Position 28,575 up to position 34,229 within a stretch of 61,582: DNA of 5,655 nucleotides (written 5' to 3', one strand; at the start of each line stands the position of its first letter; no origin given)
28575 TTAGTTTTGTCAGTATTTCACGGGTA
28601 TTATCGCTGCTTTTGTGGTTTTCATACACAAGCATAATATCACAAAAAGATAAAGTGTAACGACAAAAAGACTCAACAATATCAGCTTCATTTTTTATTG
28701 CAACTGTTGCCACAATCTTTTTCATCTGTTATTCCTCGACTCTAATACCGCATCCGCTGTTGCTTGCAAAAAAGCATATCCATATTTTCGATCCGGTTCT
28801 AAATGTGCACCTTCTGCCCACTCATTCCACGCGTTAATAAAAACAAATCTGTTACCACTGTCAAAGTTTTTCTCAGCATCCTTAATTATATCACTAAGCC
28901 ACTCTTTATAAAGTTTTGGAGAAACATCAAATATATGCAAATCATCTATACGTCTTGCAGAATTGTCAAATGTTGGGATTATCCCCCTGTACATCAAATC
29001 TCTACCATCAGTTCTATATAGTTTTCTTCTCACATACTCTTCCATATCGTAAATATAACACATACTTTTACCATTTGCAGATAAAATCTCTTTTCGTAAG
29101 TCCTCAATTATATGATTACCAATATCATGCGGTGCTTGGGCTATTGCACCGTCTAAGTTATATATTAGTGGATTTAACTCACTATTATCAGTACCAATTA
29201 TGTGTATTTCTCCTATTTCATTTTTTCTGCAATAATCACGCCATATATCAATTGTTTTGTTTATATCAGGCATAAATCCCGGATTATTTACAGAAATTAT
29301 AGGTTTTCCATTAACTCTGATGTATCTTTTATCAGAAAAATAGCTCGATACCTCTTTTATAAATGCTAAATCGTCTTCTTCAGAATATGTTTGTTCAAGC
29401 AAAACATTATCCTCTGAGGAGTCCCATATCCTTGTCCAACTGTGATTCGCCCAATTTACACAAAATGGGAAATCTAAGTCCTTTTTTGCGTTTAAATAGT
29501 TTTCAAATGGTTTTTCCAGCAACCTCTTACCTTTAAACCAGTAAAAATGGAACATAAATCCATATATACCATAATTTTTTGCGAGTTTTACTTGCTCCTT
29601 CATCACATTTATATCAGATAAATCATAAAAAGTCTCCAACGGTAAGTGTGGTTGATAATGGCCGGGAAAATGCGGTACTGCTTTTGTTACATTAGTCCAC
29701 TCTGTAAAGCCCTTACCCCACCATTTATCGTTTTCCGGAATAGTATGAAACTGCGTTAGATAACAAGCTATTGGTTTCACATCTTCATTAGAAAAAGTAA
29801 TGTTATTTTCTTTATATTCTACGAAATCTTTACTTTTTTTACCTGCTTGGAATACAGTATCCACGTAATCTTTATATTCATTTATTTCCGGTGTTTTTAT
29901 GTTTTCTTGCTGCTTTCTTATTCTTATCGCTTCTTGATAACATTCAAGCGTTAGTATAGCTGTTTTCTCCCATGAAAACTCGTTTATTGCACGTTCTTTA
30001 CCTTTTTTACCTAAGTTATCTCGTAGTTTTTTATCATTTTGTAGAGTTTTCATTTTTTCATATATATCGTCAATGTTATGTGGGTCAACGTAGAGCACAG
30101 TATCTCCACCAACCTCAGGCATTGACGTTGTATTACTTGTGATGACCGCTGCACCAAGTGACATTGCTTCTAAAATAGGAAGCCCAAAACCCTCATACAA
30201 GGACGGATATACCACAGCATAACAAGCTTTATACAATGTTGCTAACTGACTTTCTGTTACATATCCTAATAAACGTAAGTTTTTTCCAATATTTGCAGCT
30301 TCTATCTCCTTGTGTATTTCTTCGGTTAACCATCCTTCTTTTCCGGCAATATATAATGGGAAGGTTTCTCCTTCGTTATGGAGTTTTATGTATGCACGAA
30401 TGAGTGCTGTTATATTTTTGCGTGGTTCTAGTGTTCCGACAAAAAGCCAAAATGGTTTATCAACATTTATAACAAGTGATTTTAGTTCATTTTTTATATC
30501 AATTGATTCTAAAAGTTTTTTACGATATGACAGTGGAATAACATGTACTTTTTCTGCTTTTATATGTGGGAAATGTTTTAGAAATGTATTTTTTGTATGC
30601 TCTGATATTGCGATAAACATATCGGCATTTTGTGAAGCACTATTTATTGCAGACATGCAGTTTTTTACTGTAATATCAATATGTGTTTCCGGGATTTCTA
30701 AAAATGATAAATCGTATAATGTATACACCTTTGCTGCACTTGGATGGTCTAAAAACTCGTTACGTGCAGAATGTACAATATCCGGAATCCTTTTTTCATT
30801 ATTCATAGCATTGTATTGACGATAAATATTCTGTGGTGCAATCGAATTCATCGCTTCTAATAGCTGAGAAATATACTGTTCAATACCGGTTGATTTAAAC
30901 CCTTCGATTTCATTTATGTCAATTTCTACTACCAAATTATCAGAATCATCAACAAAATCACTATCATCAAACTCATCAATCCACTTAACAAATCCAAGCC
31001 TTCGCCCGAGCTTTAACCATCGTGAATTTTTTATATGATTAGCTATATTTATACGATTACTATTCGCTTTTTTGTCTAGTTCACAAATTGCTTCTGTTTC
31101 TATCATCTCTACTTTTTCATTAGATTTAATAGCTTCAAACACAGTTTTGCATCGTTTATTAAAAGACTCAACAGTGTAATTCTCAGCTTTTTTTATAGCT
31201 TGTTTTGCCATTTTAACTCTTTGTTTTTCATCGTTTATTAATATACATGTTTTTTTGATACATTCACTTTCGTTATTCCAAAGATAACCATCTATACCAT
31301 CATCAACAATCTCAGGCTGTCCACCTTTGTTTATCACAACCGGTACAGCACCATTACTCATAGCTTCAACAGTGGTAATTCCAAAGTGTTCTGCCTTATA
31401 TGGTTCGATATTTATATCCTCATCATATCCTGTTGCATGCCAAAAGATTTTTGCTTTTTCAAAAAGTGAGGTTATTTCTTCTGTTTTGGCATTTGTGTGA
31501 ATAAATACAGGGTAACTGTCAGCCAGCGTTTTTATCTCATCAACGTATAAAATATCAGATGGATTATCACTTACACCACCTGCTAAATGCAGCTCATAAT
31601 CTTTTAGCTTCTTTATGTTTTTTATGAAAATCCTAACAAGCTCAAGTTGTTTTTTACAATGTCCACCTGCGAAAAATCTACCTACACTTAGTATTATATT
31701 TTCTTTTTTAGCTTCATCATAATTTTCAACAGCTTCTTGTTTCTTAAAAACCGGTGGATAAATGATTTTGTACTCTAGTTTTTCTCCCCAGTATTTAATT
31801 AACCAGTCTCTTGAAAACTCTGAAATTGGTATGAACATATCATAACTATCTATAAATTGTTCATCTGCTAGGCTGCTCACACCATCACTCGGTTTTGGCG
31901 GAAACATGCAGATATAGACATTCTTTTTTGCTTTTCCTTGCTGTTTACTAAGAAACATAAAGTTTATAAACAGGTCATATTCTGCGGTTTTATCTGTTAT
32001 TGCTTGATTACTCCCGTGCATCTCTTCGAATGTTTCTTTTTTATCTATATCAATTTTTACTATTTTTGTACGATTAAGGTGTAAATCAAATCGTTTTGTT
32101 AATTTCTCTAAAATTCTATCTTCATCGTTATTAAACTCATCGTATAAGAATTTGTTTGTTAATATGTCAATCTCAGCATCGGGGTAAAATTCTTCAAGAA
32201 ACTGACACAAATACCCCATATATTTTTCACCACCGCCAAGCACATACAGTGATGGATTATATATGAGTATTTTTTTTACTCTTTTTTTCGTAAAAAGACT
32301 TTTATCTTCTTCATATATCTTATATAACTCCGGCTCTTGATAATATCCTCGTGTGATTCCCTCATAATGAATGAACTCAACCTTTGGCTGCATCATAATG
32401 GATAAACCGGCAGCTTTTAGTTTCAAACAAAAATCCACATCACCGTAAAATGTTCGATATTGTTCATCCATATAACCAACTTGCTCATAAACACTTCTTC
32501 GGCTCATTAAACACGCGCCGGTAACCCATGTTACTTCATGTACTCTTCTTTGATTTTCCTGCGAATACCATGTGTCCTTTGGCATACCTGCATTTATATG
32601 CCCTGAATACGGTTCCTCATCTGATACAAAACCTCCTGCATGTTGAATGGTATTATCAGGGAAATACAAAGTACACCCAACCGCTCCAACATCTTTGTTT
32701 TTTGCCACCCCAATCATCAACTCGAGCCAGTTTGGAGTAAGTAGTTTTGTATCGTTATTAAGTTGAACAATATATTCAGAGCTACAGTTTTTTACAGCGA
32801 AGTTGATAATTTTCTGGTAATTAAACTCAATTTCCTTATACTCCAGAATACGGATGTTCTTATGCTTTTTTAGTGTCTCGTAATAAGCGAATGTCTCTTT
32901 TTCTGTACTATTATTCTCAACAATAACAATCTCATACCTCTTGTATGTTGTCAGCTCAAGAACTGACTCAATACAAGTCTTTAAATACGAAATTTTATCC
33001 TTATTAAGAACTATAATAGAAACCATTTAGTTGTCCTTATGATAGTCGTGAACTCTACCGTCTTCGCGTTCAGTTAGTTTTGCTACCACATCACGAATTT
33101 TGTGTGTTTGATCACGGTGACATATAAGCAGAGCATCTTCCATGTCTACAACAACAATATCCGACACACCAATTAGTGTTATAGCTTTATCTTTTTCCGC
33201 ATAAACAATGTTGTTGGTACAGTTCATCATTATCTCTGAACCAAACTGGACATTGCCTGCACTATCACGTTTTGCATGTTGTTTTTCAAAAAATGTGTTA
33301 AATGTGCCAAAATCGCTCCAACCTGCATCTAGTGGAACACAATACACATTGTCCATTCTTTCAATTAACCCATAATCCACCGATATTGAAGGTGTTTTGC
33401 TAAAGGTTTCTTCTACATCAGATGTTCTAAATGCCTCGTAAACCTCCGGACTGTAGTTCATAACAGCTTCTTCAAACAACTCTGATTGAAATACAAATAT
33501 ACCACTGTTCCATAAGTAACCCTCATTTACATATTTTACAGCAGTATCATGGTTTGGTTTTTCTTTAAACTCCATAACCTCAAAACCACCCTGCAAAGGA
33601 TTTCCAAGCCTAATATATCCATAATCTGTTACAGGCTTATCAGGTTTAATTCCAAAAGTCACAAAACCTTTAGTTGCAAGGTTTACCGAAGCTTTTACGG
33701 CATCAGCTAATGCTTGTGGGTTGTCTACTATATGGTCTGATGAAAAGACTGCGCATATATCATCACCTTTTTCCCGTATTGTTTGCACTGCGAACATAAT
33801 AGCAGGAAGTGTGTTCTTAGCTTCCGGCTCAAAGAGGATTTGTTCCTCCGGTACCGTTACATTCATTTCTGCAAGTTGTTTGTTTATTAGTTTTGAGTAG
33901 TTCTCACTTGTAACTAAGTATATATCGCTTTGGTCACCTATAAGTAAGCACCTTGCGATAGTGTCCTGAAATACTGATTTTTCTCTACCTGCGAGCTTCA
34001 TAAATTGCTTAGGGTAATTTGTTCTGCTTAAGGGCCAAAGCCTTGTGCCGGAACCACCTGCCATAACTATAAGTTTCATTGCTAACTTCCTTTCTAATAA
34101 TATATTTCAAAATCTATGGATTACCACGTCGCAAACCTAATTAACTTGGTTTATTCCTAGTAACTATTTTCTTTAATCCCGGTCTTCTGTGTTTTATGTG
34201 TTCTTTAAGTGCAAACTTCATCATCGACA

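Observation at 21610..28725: Duplicated two-part membrane module (TM-anchored ~150-aa ectodomain + ~500-aa polytopic protein) wired to GT2 enzymes: candidate undescribed extracytoplasmic glycosylation machine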

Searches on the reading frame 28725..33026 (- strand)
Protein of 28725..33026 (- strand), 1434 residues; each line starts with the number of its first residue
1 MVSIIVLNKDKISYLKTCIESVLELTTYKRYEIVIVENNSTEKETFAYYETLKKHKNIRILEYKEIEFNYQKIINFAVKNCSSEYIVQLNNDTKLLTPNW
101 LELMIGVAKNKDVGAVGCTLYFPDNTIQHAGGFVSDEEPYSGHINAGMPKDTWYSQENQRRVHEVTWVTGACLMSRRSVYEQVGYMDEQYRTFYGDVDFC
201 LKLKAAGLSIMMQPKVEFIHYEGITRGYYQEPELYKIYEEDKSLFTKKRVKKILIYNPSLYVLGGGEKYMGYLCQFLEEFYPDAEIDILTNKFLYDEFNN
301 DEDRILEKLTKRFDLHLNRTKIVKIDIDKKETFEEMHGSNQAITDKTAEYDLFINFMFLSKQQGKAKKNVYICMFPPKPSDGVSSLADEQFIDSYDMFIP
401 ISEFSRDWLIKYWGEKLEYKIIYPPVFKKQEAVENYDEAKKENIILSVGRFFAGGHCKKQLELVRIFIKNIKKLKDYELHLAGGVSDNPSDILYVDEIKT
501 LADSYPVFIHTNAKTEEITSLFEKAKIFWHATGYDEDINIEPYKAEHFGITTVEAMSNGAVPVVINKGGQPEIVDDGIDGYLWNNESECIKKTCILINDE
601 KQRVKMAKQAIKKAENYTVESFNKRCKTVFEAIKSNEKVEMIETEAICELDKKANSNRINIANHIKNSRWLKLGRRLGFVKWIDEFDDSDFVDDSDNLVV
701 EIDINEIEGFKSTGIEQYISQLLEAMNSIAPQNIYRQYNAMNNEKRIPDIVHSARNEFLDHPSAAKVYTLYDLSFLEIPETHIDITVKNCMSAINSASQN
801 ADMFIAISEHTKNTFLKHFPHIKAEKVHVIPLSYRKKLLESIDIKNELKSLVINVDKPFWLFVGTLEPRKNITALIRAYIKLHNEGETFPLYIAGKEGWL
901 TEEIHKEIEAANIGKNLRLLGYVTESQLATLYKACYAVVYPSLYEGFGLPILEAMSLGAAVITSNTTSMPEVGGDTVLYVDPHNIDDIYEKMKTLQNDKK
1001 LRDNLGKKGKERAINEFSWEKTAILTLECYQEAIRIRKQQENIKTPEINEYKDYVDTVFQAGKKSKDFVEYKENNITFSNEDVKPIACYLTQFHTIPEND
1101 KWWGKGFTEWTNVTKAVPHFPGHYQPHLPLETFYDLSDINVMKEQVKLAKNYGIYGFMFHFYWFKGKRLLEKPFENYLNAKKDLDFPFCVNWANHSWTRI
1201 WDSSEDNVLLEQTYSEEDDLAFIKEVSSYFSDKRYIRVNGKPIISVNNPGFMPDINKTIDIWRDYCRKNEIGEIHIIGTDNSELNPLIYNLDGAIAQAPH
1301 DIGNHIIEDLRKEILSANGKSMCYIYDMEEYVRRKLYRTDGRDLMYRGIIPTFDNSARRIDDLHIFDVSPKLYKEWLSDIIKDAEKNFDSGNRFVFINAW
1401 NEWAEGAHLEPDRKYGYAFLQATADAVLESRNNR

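Call 5: search_protein_families(library=pfam, proteins=[window:28725-33026:-], max_evalue=0.01)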
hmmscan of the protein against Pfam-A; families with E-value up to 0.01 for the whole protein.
window:28725-33026:- (1434 aa): 9 families
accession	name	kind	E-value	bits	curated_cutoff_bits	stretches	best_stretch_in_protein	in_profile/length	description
PF14307.12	Glyco_tran_WbsX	-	1.3e-117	393.6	25.1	1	1086-1423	2-350/350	Glycosyltransferase WbsX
PF00534.26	Glycos_transf_1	-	2.3e-54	183.9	26.4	2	844-1012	2-172/172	Glycosyl transferases group 1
PF13692.12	Glyco_trans_1_4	-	6.4e-38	130.6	27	2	860-998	4-142/142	Glycosyl transferases group 1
PF13524.12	Glyco_trans_1_2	-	3.8e-15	56.5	25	2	887-1023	13-139/144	Glycosyl transferase-like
PF00535.33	Glycos_transf_2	-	6.6e-15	55.9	23.3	1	3-183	1-167/168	Glycosyl transferase family 2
PF13641.12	Glyco_tranf_2_3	-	7e-09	36.5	27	1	2-222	3-213/230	Glycosyltransferase like family 2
PF20706.3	GT4-conflict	-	1.2e-08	34.8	26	1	799-966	145-313/385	Family 4 Glycosyltransferase in conflict systems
PF13439.12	Glyco_transf_4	-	3.6e-06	27.6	28.5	1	767-831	100-163/170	Glycosyltransferase Family 4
PF13632.12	Glyco_trans_2_3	-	0.00064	20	27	1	127-222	31-123/198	Glycosyl transferase family group 2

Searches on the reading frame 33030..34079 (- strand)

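Call 16: search_protein_families(library=pfam, proteins=[window:33030-34079:-], max_evalue=0.0001)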
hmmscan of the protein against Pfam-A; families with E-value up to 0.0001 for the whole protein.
window:33030-34079:- (350 aa): 2 families
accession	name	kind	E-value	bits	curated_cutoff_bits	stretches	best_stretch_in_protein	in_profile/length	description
PF00483.29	NTP_transferase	-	2.2e-47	162.2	21.2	1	4-269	3-241/245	Nucleotidyl transferase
PF22640.1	ManC_GMP_beta-helix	-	1.5e-15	57.2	27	1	282-335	3-55/55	MannoseP isomerase/GMP-like beta-helix domain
